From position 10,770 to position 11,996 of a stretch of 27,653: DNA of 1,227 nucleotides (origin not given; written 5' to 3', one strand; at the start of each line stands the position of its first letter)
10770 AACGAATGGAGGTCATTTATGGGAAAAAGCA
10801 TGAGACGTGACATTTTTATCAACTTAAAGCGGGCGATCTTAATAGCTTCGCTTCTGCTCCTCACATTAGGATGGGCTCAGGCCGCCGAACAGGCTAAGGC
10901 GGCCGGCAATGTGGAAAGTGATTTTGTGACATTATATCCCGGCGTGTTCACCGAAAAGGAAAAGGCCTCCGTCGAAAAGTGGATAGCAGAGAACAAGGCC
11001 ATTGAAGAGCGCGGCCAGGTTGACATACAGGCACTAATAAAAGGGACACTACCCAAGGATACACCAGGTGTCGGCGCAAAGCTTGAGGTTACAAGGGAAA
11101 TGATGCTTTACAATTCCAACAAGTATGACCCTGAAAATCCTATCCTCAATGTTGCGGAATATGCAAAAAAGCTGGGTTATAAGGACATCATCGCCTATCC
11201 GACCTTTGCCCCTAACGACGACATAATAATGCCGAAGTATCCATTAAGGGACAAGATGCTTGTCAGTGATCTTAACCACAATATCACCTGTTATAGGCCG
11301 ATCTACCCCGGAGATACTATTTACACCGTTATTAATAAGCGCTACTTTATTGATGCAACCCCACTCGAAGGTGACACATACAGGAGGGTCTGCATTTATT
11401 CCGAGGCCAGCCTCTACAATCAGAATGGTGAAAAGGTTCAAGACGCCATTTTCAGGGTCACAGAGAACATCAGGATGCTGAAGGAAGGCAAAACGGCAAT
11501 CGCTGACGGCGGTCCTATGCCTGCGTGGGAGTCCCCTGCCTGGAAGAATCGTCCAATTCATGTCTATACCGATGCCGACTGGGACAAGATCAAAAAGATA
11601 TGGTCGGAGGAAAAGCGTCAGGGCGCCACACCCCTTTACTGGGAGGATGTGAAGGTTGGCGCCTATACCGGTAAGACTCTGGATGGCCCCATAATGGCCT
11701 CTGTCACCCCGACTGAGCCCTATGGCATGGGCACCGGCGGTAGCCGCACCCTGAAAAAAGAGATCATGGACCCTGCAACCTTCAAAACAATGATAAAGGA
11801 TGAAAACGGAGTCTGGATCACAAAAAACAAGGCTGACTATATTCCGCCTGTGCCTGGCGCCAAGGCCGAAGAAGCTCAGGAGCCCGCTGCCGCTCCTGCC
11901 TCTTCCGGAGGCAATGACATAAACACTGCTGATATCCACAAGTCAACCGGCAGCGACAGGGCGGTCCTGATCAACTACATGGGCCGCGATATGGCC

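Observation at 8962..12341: Tandem exported double-hotdog (MaoC-like) proteins inside the gln cluster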

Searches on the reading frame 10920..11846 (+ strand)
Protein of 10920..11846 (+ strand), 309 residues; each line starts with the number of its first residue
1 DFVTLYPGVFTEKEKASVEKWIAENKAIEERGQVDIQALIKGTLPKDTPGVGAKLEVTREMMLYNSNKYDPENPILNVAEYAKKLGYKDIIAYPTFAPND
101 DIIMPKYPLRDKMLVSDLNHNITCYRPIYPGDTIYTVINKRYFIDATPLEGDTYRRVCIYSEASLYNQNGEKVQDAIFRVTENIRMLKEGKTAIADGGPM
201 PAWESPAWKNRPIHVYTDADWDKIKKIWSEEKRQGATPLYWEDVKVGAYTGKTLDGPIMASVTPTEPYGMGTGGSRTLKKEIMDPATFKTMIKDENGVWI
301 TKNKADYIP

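Call 28: find_homologous_proteins(query=window:10920-11846:+, max_evalue=0.001)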
Query seq(309 aa) (309 aa): 306 proteins with E <= 0.001 among 914 candidates; the best 120 are listed.
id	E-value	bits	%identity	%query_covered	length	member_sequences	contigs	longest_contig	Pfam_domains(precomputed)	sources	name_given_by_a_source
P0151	1.3e-208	710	100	100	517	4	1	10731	-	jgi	-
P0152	2.0e-184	630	88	100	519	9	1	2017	-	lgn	-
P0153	3.7e-181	620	85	100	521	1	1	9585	-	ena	-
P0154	2.5e-172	591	81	100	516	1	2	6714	-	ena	-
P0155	1.2e-170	585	82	100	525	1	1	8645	-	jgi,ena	-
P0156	1.9e-169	581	81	100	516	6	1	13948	-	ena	-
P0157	7.0e-167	573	80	100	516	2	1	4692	-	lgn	-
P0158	2.2e-165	568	80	100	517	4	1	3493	-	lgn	-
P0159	2.0e-164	565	79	100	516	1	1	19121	-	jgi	jgi:hypothetical protein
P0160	7.5e-162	556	77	100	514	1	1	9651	-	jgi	jgi:hypothetical protein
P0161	4.6e-161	554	77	100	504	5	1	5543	-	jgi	jgi:hypothetical protein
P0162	6.2e-158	543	76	100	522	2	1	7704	-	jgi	jgi:hypothetical protein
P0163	1.4e-157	542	74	100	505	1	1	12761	-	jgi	jgi:hypothetical protein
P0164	2.0e-157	542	75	100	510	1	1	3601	-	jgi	-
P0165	5.7e-157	540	77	100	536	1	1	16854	PF13452.12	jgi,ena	-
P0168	2.1e-152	525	73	100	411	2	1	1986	PF13452.12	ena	-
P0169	8.4e-152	523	73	100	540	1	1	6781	PF13452.12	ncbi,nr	ncbi:MAG: MaoC family dehydratase, partial [Deltaproteobacteria bacterium]|nr:MaoC family dehydratas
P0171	1.4e-137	476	68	100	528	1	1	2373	PF13452.12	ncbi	-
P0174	6.5e-127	441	61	100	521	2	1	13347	PF13452.12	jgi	jgi:acyl dehydratase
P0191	2.8e-120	420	61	100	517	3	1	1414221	PF13452.12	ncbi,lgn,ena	-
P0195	1.3e-119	417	61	100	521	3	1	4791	PF13452.12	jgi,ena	-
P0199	4.4e-119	416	61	100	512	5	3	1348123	-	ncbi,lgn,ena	-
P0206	5.9e-118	412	59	100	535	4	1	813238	PF13452.12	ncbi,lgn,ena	-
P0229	2.5e-115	403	55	100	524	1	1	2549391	-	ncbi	ncbi:MAG: MaoC family dehydratase N-terminal domain-containing protein [Pseudoxanthomonas sp.]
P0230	3.2e-115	403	57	100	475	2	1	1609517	-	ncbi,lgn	-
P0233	1.1e-114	401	60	100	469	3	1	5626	PF13452.12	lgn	-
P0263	1.9e-109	384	54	100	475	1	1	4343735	-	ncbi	-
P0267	3.3e-109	383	56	100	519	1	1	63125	-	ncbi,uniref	ncbi:MAG: hypothetical protein QM647_18805 [Asticcacaulis sp.]|uniref:hypothetical protein n=1 Tax=A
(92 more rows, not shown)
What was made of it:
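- Sources name homologues 'MaoC family dehydratase' or 'acyl dehydratase' (call 28).
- Tried and rejected: A 309-residue core query worked (call 28).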

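Call 31: find_encoding_contigs(protein=P0263, flank=10000, max_places=2)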
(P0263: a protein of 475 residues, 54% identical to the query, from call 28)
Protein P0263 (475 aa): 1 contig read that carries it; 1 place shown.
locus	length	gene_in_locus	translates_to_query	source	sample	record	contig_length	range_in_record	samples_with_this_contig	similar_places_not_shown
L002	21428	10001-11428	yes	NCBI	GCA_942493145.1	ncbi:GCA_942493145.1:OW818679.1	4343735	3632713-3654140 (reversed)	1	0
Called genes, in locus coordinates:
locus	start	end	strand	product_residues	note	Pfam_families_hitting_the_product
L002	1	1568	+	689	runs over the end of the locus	PF00724:Oxidored_FMN, PF01266:DAO (faint), PF07992:Pyr_redox_2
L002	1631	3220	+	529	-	-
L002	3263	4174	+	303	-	PF01515:PTA_PTB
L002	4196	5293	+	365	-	PF00871:Acetate_kinase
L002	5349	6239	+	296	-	PF20434:BD-FAE, PF07859:Abhydrolase_3, PF00326:Peptidase_S9 (faint)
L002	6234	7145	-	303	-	PF00126:HTH_1, PF03466:LysR_substrate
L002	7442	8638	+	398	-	PF00258:Flavodoxin_1 (weak), PF12641:Flavodoxin_3, PF12682:Flavodoxin_4 (faint), PF12724:Flavodoxin_5, PF00037:Fer4 (faint), PF13237:Fer4_10 (faint), PF14697:Fer4_21 (weak), PF12838:Fer4_7 (weak)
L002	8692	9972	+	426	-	PF13452:FAS1_DH_region (faint)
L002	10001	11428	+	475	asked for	-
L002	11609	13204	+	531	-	PF00496:SBP_bac_5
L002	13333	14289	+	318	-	PF19300:BPD_transp_1_N, PF00528:BPD_transp_1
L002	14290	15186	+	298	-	PF12911:OppC_N, PF00528:BPD_transp_1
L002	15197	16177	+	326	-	PF00005:ABC_tran, PF13304:AAA_21 (faint), PF08352:oligo_HPY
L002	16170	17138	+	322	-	PF00005:ABC_tran, PF13304:AAA_21 (faint), PF08352:oligo_HPY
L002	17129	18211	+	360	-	PF00070:Pyr_redox (faint), PF02558:ApbA, PF08546:ApbA_C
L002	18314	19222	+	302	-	PF00583:Acetyltransf_1, PF13508:Acetyltransf_7 (weak), PF13302:Acetyltransf_3, PF00583:Acetyltransf_1, PF13673:Acetyltransf_10, PF13523:Acetyltransf_8 (weak), PF13508:Acetyltransf_7, PF08445:FR47, +1 more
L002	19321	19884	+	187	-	PF13576:Pentapeptide_3 (faint), PF13599:Pentapeptide_4, PF00805:Pentapeptide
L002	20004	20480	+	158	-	PF03358:FMN_red (weak), PF12724:Flavodoxin_5 (faint)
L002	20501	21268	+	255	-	PF06161:DUF975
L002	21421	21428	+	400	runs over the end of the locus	PF00089:Trypsin, PF13365:Trypsin_2, PF00595:PDZ, PF13180:PDZ_2, PF17820:PDZ_6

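Call 32: find_encoding_contigs(protein=P0229, flank=10000, max_places=2)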
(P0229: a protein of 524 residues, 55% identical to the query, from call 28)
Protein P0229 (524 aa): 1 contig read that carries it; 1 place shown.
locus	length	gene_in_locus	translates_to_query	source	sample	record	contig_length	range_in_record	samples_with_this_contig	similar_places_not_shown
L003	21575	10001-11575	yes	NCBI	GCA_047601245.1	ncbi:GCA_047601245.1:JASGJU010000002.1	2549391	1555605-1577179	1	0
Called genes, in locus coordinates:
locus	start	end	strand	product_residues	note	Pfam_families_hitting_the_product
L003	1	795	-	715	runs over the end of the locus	PF07715:Plug, PF00593:TonB_dep_Rec_b-barrel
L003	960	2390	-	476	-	-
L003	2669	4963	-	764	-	PF07715:Plug, PF00593:TonB_dep_Rec_b-barrel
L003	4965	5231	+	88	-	-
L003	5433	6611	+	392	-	PF07690:MFS_1, PF13347:MFS_2 (weak)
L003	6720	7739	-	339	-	PF00126:HTH_1, PF03466:LysR_substrate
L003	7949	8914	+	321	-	PF01073:3Beta_HSD, PF01370:Epimerase, PF04321:RmlD_sub_bind (weak), PF07993:NAD_binding_4 (weak), PF13460:NAD_binding_10 (weak), PF16363:GDP_Man_Dehyd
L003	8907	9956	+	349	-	PF07494:Reg_prop (faint), PF24684:Vgb_lyase (faint), PF08450:SGL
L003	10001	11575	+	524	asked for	-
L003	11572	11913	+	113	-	PF03992:ABM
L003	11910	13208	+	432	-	PF00815:Histidinol_dh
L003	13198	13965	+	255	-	PF00106:adh_short, PF01370:Epimerase, PF08659:KR, PF13561:adh_short_C2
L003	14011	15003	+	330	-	PF18288:FAA_hydro_N_2, PF01557:FAA_hydrolase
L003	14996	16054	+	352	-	PF08100:Dimerisation (faint), PF00891:Methyltransf_2, PF13489:Methyltransf_23, PF05175:MTS (weak), PF08241:Methyltransf_11 (weak), PF08242:Methyltransf_12, PF13649:Methyltransf_25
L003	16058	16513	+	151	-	PF00903:Glyoxalase, PF13468:Glyoxalase_3 (weak), PF13669:Glyoxalase_4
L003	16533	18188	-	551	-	PF22290:DmmA-like_N, PF03929:PepSY_TM, PF00111:Fer2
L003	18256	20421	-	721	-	PF07715:Plug, PF00593:TonB_dep_Rec_b-barrel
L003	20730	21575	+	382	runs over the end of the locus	PF12146:Hydrolase_4 (faint), PF00326:Peptidase_S9 (faint)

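Call 34: find_encoding_contigs(protein=P0230, flank=10000, max_places=2)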
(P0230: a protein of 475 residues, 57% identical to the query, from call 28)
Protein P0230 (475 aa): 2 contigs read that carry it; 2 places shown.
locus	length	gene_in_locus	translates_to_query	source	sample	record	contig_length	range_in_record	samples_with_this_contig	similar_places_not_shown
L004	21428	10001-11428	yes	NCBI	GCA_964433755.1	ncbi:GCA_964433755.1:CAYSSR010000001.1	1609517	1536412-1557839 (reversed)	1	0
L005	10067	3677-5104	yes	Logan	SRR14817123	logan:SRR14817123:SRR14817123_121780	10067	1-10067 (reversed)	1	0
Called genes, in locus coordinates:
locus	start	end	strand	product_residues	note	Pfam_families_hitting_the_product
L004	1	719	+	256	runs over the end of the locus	PF00106:adh_short, PF08659:KR (weak), PF13561:adh_short_C2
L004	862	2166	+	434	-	PF13458:Peripla_BP_6, PF13433:Peripla_BP_5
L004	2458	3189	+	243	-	PF00005:ABC_tran, PF13304:AAA_21 (faint), PF12399:BCA_ABC_TP_C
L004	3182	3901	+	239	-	PF13555:AAA_29 (weak), PF00005:ABC_tran, PF13401:AAA_22 (weak), PF13304:AAA_21 (faint)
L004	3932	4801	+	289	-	PF02653:BPD_transp_2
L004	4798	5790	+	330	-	PF02653:BPD_transp_2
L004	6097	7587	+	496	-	PF11794:HpaB_N, PF02770:Acyl-CoA_dh_M (faint), PF03241:HpaB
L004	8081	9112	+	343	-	PF08240:ADH_N, PF00107:ADH_zinc_N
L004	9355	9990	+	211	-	PF00881:Nitroreductase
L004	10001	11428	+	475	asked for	-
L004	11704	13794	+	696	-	PF00724:Oxidored_FMN, PF13738:Pyr_redox_3 (faint), PF03486:HI0933_like (weak), PF07992:Pyr_redox_2, PF12831:FAD_oxidored, PF00070:Pyr_redox, PF01266:DAO (weak), PF13450:NAD_binding_8 (weak), +5 more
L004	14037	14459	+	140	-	PF12680:SnoaL_2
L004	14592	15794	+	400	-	-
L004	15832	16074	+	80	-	-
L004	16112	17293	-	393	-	PF00248:Aldo_ket_red, PF13183:Fer4_8 (weak), PF13187:Fer4_9, PF13534:Fer4_17 (weak)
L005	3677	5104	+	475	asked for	-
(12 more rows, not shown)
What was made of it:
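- About half the family is cytoplasmic and sits among catabolic enzymes (calls 31, 34).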

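Call 35: find_encoding_contigs(protein=P0191, flank=10000, max_places=2)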
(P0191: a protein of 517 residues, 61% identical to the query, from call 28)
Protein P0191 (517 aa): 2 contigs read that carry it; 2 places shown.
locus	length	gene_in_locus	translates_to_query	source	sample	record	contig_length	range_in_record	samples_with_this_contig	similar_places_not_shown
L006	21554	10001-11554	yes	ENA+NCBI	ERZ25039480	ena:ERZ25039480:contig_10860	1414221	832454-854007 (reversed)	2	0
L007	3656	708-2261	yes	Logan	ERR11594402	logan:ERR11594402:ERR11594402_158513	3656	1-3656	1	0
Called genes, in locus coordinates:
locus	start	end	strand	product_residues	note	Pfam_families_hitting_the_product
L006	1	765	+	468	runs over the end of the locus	PF01225:Mur_ligase, PF08245:Mur_ligase_M, PF02875:Mur_ligase_C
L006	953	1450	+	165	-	PF00027:cNMP_binding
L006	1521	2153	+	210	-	PF02660:G3P_acyltransf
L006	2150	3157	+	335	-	PF01210:NAD_Gly3P_dh_N, PF02558:ApbA (weak), PF03807:F420_oxidored (weak), PF07479:NAD_Gly3P_dh_C, PF20618:GPD_NAD_C_bact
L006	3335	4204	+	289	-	PF01040:UbiA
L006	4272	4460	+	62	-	-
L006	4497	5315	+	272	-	PF00800:PDT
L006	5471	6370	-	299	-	PF00596:Aldolase_II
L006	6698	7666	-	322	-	PF00126:HTH_1, PF03466:LysR_substrate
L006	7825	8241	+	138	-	PF00903:Glyoxalase, PF13468:Glyoxalase_3, PF13669:Glyoxalase_4, PF18029:Glyoxalase_6 (weak)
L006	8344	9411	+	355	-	PF08240:ADH_N, PF00107:ADH_zinc_N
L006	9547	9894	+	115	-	-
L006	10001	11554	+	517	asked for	PF13452:FAS1_DH_region (weak)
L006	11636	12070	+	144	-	PF00903:Glyoxalase, PF13468:Glyoxalase_3, PF13669:Glyoxalase_4, PF18029:Glyoxalase_6 (weak)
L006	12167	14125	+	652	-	PF00724:Oxidored_FMN, PF00890:FAD_binding_2 (weak), PF01134:GIDA (weak), PF01266:DAO (weak), PF03486:HI0933_like (weak), PF07992:Pyr_redox_2, PF12831:FAD_oxidored, PF13450:NAD_binding_8 (weak), +4 more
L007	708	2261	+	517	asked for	PF13452:FAS1_DH_region (weak)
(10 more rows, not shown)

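Call 38: find_encoding_contigs(protein=P0159, flank=10000, max_places=2)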
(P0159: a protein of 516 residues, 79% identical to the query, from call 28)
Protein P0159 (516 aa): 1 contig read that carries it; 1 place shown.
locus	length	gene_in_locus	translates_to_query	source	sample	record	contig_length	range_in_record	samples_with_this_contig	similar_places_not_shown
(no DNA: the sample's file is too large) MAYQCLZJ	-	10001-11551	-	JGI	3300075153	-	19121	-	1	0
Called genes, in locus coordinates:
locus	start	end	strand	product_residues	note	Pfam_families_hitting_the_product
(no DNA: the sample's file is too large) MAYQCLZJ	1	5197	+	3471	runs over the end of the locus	?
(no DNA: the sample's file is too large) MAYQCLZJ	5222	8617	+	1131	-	PF00668:Condensation, PF00501:AMP-binding, PF13193:AMP-binding_C, PF00550:PP-binding, PF00975:Thioesterase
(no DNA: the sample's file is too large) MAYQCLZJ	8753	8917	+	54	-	-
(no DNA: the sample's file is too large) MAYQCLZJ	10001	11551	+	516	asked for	-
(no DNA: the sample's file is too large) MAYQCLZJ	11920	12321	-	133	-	-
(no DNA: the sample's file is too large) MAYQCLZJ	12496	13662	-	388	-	PF13173:AAA_14, PF13635:DUF4143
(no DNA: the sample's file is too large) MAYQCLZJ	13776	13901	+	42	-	?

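Call 39: find_encoding_contigs(protein=P0199, flank=10000, max_places=2)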
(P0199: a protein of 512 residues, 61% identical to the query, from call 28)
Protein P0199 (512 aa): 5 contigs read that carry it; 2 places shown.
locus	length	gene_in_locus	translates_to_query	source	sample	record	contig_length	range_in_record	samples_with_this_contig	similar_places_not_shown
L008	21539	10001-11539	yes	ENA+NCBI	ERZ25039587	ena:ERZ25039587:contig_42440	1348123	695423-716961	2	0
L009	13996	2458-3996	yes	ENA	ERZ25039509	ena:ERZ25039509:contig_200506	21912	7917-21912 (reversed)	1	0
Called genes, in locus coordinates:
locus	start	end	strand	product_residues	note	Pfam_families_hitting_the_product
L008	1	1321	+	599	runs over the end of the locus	PF02771:Acyl-CoA_dh_N, PF02770:Acyl-CoA_dh_M, PF00441:Acyl-CoA_dh_1, PF22924:ACOX_C_alpha1 (weak), PF08028:Acyl-CoA_dh_2, PF21263:Acyl-CoA-dh_C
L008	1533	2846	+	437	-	PF07690:MFS_1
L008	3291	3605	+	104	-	PF02627:CMD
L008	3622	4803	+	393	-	PF00108:Thiolase_N, PF00109:ketoacyl-synt (faint), PF02803:Thiolase_C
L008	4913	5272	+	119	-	PF04358:DsrC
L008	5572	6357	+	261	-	PF09339:HTH_IclR, PF01614:IclR_C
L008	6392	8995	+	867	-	PF21423:AhtL-like_1st (weak), PF00384:Molybdopterin, PF01568:Molydop_binding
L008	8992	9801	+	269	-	PF00037:Fer4 (faint), PF12797:Fer4_2 (faint), PF12837:Fer4_6 (faint), PF13237:Fer4_10 (faint), PF12838:Fer4_7, PF13247:Fer4_11, PF14697:Fer4_21 (weak), PF13620:CarboxypepD_reg, +1 more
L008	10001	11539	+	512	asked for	-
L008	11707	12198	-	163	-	PF00106:adh_short, PF13561:adh_short_C2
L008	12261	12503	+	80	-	-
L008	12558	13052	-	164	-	PF01047:MarR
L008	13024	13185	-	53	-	-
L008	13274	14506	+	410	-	PF02515:CoA_transf_3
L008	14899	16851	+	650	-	PF00724:Oxidored_FMN, PF00890:FAD_binding_2 (weak), PF03486:HI0933_like (weak), PF07992:Pyr_redox_2, PF12831:FAD_oxidored, PF13450:NAD_binding_8 (weak), PF13738:Pyr_redox_3, PF00070:Pyr_redox (weak), +2 more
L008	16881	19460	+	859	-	PF21423:AhtL-like_1st, PF00384:Molybdopterin, PF01568:Molydop_binding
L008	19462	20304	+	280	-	PF13247:Fer4_11, PF13620:CarboxypepD_reg, PF13715:CarbopepD_reg_2 (faint)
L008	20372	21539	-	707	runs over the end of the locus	PF00378:ECH_1, PF16113:ECH_2, PF02737:3HCDH_N, PF00725:3HCDH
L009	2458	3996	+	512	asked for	-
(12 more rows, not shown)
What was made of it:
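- L008 has transhydroxylase-type Mo enzymes next door (call 39).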

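Call 51: search_protein_families(library=ncbifam, proteins=[L002:7442-8635:+, L008:6392-8992:+, L008:8992-9798:+], max_evalue=0.00001)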
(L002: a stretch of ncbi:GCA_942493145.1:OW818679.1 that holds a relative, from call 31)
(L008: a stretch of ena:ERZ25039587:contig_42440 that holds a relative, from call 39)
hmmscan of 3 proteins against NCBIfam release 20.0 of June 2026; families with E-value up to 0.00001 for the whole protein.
L002:7442-8635:+ (398 aa): 31 families (the best 25 are shown)
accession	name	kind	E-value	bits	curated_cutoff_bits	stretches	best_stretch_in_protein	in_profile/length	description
NF038196.1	ferrodoxin_EFR1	subfamily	1.1e-28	100.9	75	3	5-110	1-103/242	EFR1 family ferrodoxin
TIGR01971.1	NuoI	subfamily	1.7e-13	50.2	113.05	1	249-305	41-99/121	NADH-quinone oxidoreductase, chain I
NF045874.1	Vhu_polyferre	exception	7.5e-12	44.7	600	1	225-346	131-257/381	F420-non-reducing hydrogenase associated-polyferredoxin VhuB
TIGR01944.1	rnfB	subfamily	1.4e-11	44.3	68.7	2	248-308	111-164/190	RnfABCDGE type electron transport complex subunit B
NF004543.0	PRK05888.2-5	equivalog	1.5e-11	44.2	243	1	251-307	60-118/217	NADH-quinone oxidoreductase subunit NuoI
TIGR01753.1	flav_short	equivalog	5.3e-11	43.2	123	1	5-86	3-88/140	flavodoxin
NF005501.0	PRK07116.1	subfamily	7.2e-11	41.8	198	1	41-89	71-118/161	flavodoxin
NF006737.0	PRK09267.1-3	equivalog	1e-09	38.3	238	1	5-75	5-75/174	flavodoxin FldA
NF006735.0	PRK09267.1-1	equivalog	1.5e-09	37.9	315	1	5-90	6-89/176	flavodoxin FldA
NF058577.1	FdxA_fam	equivalog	2.1e-09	37.4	65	1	247-302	4-51/52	4Fe-4S ferredoxin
NF042909.1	FMH_DH_FwdF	exception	2.2e-09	36.9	375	1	247-305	135-196/336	tungsten-dependent formylmethanofuran dehydrogenase subunit FwdF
NF003475.0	PRK05113.1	equivalog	2.7e-09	37.1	203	0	249-307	112-163/190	electron transport complex subunit RsxB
NF004538.0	PRK05888.1-4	equivalog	3.7e-09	36.4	135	1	250-305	61-118/162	NADH-quinone oxidoreductase subunit NuoI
NF004539.0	PRK05888.1-5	equivalog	1.9e-08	34.2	225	1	250-304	61-117/162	NADH-quinone oxidoreductase subunit NuoI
TIGR02179.1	PorD_KorD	subfamily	4.6e-08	33.1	60.05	1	244-305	19-73/78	2-oxoacid:acceptor oxidoreductase, delta subunit, pyruvate/2-ketoisovalerate family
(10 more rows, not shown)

L008:6392-8992:+ (867 aa): 20 families
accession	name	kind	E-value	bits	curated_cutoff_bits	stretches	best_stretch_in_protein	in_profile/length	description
TIGR00509.1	bisC_fam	subfamily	2.6e-102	343.4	1017.55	2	502-832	436-758/772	molybdopterin guanine dinucleotide-containing S/N-oxide reductase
TIGR02166.1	dmsA_ynfE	subfamily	1e-92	311.5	777.7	2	492-828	471-794/794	DMSO/selenate family reductase complex A subunit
NF011682.0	PRK15102.1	equivalog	7.2e-85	285.7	909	2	503-831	495-813/829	trimethylamine-N-oxide reductase TorA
TIGR02164.1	torA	equivalog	1e-78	265.3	1465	2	503-831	491-809/824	trimethylamine-N-oxide reductase TorA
NF011566.1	PRK14990.1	exception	4.7e-63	213.4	1600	2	475-827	473-813/814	dimethylsulfoxide reductase subunit A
NF041884.1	selenate_YnfF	exception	2.5e-59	201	1650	2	476-827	454-797/798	selenate/tellurate reductase subunit YnfF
NF041885.1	selenate_YnfE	exception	3.7e-58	197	1675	2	476-828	461-805/805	selenate/tellurate reductase subunit YnfE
TIGR03479.1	DMSO_red_II_alp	subfamily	1.5e-40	139.1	984.75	2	78-300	110-304/913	molybdopterin-dependent oxidoreductase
NF012032.0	PRK15488.1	equivalog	2.6e-40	138.1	694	2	239-350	218-322/759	thiosulfate reductase PhsA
TIGR01591.1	Fdh-alpha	equivalog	2.1e-35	122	666.25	2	500-644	405-539/672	formate dehydrogenase subunit alpha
NF047855.1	AssmNtatRedNasC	equivalog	2.2e-18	65.9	1100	1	504-585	435-511/708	assimilatory nitrate reductase catalytic subunit NasC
NF041714.1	arsenate_red_ArrA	equivalog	1.3e-17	63.2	1600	0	250-317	244-307/848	arsenate respiratory reductase molybdopterin-containing subunit ArrA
NF042978.1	EthbenzDh_ebdA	equivalog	2.4e-17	62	2000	1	78-301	132-327/977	ethylbenzene dehydrogenase subunit alpha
NF041783.2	mnquin_red_QrcB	equivalog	3.4e-16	58.6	440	1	81-349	100-327/695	menaquinone reductase molybdopterin-binding-like subunit QrcB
TIGR01580.1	narG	equivalog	5e-16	57.5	1084.15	0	513-579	772-834/1235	nitrate reductase subunit alpha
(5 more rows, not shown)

L008:8992-9798:+ (269 aa): 28 families (the best 25 are shown)
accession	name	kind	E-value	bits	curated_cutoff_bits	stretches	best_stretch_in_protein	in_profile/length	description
NF011569.0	PRK14993.1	equivalog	5.3e-30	104.7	416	1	4-154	46-186/244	tetrathionate reductase subunit TtrB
TIGR02951.1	DMSO_dmsB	equivalog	5.4e-30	104.5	214.1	1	3-160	3-157/161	DMSO/selenate family reductase complex B subunit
NF041715.1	arsenate_red_ArrB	equivalog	3.5e-28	98.7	450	1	4-118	5-108/233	arsenate respiratory reductase iron-sulfur subunit ArrB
TIGR03478.1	DMSO_red_II_bet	subfamily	1.2e-25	90.2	480.7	1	35-149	101-213/321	DMSO reductase family type II enzyme, iron-sulfur subunit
NF009451.0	PRK12809.1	equivalog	1.4e-19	69.8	1154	1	5-163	6-146/639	formate-dependent uric acid utilization protein YgfT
TIGR01660.1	narH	equivalog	2.3e-19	69.2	524.05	1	46-146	162-262/492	nitrate reductase subunit beta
NF045797.1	DsrO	equivalog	2.5e-19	69.7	200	1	4-158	46-204/235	sulfate reduction electron transfer complex DsrMKJOP subunit DsrO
NF042979.1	EthbenzDh_ebdB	equivalog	4e-19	68.7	740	1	37-153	125-239/354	ethylbenzene dehydrogenase subunit beta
NF008134.0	PRK10882.1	equivalog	7.5e-19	67.9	263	1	7-172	44-224/329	hydrogenase 2 operon protein HybA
NF041782.1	mnquin_red_QrcC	equivalog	8.6e-19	68.1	400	1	4-117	3-119/239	menaquinone reductase iron-sulfur cluster-binding subunit QrcC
TIGR03149.1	cyt_nit_nrfC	equivalog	4.9e-18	65.3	377.6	1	5-158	42-186/225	cytochrome c nitrite reductase Fe-S protein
TIGR01582.1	FDH-beta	equivalog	7.4e-16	58.1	334.7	1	5-161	25-187/283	formate dehydrogenase subunit beta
NF009408.0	PRK12769.1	equivalog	1.4e-15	56.4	1003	1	4-165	4-156/659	formate-dependent uric acid utilization protein AegA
NF045715.1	sulf_resp_HmcB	equivalog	2e-15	56.7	420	1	7-166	42-208/307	sulfate respiration complex iron-sulfur protein HmcB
NF038355.1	FDH3_beta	equivalog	1.3e-14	54.6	240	1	3-130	4-122/180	formate dehydrogenase FDH3 subunit beta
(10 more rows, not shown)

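Call 78: find_encoding_contigs(protein=P0267, flank=8000, max_places=1)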
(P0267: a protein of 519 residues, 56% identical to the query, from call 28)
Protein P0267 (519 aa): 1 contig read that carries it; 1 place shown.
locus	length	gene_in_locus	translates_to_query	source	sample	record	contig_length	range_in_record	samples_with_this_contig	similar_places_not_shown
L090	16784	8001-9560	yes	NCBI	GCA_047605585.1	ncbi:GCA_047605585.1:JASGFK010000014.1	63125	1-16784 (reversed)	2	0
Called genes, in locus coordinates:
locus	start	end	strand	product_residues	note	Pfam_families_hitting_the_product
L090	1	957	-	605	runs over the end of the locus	PF07519:Tannase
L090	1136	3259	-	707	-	PF07715:Plug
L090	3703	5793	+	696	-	PF07715:Plug, PF00593:TonB_dep_Rec_b-barrel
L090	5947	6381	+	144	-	PF00903:Glyoxalase, PF13669:Glyoxalase_4 (weak)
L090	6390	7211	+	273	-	PF00106:adh_short, PF08659:KR (faint), PF13561:adh_short_C2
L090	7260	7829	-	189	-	PF01292:Ni_hydr_CYTB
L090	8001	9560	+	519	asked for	-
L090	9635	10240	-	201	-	PF03929:PepSY_TM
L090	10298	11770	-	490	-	-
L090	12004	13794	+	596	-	-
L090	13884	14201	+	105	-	PF00036:EF-hand_1 (faint), PF13202:EF-hand_5 (faint), PF13405:EF-hand_6 (faint)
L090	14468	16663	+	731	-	PF07715:Plug, PF00593:TonB_dep_Rec_b-barrel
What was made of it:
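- L090 has a tannase/feruloyl esterase and three TonB receptors (call 78). Cytochrome b and PepSY_TM genes lie next to exported members in L090 and L003 (calls 32, 78).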
